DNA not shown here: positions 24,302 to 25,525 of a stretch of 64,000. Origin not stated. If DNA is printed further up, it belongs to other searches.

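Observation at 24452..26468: AT-rich two-gene module: cytosine-5 methyltransferase with a convergent, tail-overlapping 307-aa protein of no recognisable family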

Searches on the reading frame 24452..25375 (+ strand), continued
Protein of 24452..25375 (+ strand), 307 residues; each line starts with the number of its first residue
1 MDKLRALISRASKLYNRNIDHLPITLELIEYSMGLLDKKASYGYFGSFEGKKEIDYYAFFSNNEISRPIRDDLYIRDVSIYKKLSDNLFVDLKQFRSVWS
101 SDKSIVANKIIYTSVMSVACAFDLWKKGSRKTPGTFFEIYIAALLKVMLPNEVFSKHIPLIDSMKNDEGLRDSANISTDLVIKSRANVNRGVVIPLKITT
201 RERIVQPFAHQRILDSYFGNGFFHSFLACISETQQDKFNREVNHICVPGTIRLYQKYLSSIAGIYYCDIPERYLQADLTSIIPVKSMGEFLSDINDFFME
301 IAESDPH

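Call 53: find_encoding_contigs(protein=P0102, flank=3000, max_places=1)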
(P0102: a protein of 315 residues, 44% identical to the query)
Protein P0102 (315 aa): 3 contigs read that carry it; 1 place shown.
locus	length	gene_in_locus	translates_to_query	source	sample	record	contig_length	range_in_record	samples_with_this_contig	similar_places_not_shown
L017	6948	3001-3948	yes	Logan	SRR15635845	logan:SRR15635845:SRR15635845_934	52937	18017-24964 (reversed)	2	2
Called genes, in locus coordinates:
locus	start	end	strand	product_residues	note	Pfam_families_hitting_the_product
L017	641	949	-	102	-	PF13744:HTH_37, PF13443:HTH_26 (faint)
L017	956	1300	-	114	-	PF05973:Gp49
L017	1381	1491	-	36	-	-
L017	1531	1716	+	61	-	-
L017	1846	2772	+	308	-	PF20464:MmeI_N, PF20465:MmeI_hel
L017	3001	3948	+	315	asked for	-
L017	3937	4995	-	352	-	PF00145:DNA_methylase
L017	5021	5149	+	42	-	-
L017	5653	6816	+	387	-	PF01053:Cys_Met_Meta_PP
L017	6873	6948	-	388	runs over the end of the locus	PF01594:AI-2E_transport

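Call 54: find_encoding_contigs(protein=P0050, flank=3000, max_places=1)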
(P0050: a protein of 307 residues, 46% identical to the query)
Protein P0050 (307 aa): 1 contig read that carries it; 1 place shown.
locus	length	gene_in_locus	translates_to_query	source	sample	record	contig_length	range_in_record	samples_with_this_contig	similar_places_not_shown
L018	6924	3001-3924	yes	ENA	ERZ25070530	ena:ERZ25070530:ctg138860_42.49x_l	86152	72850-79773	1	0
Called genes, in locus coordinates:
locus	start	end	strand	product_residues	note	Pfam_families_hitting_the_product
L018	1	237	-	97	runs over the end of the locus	-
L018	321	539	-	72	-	-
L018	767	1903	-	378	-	PF13808:DDE_Tnp_1_assoc, PF01609:DDE_Tnp_1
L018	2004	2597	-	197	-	PF13808:DDE_Tnp_1_assoc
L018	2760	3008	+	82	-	PF13560:HTH_31, PF12844:HTH_19 (weak), PF01381:HTH_3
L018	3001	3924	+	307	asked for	-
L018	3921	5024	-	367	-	PF00145:DNA_methylase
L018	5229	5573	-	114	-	PF12760:Zn_ribbon_IS1595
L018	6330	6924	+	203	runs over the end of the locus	PF00239:Resolvase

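Call 63: search_protein_families(proteins=[window:24452-25372:+], library=phrogs, max_evalue=0.001)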
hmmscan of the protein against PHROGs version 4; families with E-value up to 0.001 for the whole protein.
window:24452-25372:+ (307 aa): 0 families
